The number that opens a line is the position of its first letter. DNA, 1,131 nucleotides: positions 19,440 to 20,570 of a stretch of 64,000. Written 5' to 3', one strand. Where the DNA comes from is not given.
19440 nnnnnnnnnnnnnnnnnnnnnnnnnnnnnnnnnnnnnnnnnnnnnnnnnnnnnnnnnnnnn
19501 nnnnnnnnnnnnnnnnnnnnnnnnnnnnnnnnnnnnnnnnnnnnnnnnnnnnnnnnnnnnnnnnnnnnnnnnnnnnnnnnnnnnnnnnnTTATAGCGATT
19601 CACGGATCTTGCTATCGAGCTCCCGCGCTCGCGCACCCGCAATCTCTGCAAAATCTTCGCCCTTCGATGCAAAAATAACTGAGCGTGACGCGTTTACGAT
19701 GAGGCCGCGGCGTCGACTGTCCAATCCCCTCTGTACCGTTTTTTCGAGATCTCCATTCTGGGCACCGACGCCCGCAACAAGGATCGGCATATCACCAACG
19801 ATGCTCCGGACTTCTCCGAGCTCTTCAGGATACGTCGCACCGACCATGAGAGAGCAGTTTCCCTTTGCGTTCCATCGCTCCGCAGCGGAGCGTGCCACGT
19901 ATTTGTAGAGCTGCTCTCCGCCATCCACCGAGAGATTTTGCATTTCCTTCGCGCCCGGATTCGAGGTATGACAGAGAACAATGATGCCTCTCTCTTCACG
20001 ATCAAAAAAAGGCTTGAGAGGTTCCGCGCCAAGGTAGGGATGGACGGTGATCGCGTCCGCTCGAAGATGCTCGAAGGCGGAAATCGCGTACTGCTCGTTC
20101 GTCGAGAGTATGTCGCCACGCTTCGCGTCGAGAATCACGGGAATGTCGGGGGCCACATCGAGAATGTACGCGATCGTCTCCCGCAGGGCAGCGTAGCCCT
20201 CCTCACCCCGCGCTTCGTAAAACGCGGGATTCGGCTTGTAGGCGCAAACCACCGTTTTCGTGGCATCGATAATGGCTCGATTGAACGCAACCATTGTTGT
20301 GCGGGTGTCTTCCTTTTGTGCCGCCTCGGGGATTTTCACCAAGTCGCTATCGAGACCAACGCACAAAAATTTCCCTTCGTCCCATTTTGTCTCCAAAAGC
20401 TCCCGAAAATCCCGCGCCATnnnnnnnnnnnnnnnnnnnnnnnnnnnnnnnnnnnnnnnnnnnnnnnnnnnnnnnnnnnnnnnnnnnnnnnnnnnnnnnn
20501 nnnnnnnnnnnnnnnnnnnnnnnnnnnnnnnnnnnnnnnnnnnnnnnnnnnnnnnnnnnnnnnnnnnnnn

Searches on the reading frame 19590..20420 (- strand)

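Call 80: search_protein_families(library=pfam, proteins=[window:19590-20420:-], max_evalue=0.00001)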
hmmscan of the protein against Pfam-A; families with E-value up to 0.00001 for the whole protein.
window:19590-20420:- (276 aa): 1 family
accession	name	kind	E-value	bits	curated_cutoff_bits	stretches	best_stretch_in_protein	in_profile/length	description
PF00215.30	OMPdecase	-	8.2e-25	88.4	27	1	19-253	3-213/221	Orotidine 5'-phosphate decarboxylase / HUMPS family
